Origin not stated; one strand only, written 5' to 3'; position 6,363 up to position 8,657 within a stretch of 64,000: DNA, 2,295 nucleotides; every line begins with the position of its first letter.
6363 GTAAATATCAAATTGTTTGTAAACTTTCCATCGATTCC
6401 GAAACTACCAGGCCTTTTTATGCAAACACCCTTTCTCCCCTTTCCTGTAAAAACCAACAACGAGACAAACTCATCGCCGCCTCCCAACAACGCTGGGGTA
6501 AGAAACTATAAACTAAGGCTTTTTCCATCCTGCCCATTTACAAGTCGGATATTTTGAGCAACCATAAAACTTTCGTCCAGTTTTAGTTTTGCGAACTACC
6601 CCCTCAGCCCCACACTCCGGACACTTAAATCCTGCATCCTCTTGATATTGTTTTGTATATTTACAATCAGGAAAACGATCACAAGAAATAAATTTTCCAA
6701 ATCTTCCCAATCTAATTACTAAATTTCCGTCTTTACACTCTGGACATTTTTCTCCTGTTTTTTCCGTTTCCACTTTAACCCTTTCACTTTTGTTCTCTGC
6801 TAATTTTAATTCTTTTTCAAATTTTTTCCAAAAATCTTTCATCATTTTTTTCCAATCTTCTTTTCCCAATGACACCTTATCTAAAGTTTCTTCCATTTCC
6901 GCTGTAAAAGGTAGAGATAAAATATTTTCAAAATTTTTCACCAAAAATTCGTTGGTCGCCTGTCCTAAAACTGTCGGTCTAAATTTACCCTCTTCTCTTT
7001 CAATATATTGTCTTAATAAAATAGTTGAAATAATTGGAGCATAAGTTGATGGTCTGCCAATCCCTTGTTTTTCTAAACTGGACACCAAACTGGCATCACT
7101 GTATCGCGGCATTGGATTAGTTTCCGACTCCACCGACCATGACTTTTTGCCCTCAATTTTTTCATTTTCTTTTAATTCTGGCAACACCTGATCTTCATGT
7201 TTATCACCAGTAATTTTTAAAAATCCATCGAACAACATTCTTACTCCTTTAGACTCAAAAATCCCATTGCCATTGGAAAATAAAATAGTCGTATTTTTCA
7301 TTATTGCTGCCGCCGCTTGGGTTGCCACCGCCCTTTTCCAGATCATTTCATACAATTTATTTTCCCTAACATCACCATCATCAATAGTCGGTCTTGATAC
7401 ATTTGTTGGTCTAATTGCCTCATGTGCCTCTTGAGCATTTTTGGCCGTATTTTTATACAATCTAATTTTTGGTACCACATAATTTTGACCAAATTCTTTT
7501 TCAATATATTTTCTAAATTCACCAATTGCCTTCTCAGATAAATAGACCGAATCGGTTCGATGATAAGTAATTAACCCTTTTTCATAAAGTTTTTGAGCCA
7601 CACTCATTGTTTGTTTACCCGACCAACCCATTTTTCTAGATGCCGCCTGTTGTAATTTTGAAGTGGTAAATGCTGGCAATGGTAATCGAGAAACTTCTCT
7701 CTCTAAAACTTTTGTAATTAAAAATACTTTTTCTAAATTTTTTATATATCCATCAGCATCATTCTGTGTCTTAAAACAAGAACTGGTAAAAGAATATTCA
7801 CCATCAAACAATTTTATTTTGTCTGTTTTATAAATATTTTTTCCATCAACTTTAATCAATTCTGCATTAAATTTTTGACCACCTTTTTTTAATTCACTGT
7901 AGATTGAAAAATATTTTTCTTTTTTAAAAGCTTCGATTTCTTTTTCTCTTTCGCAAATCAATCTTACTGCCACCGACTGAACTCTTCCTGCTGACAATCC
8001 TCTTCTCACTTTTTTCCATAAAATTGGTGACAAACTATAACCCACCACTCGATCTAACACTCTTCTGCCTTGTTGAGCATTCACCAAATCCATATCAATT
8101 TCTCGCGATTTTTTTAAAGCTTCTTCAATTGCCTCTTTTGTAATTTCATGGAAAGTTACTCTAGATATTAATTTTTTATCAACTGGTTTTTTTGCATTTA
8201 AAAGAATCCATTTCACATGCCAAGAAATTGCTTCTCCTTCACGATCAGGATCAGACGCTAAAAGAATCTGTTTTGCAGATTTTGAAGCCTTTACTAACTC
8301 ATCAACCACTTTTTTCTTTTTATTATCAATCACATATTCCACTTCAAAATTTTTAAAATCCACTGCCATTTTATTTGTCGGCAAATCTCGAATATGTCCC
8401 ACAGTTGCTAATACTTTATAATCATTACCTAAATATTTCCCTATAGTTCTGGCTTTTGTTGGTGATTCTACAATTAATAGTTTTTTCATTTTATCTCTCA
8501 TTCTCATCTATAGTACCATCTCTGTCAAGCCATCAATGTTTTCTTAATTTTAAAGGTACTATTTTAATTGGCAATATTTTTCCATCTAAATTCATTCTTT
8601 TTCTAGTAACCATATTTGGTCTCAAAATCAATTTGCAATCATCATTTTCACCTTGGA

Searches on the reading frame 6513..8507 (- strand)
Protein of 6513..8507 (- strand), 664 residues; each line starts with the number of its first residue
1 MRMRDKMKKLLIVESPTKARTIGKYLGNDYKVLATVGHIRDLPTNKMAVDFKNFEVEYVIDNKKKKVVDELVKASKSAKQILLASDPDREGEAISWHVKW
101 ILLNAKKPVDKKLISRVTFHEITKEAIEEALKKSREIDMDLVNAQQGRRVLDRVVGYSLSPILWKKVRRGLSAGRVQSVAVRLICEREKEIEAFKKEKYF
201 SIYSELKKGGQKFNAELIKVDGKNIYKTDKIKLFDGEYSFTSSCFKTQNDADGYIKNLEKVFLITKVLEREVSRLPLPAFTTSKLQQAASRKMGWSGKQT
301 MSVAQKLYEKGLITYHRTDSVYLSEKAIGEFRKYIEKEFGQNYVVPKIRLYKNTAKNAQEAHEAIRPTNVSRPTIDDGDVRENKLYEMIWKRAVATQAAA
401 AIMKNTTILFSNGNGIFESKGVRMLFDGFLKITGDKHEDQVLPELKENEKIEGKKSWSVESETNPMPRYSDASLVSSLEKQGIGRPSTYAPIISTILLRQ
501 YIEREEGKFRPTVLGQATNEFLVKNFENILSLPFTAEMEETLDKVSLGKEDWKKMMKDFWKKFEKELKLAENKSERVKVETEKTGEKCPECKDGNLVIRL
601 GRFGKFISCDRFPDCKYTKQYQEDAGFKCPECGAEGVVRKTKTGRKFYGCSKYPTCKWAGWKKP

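Call 69: search_protein_families(library=pfam, proteins=[window:6513-8507:-], max_evalue=0.00001)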
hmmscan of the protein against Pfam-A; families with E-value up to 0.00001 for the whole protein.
window:6513-8507:- (664 aa): 3 families
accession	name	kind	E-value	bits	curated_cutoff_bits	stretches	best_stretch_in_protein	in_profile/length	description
PF01131.25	Topoisom_bac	-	2.7e-119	399.3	35.1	1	137-557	2-411/411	DNA topoisomerase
PF01396.24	Zn_ribbon_Top1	-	3.6e-25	87.9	32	2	585-622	1-37/39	Topoisomerase DNA binding C4 zinc finger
PF01751.28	Toprim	-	4.4e-20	72.1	23.1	1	10-122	2-96/96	Toprim domain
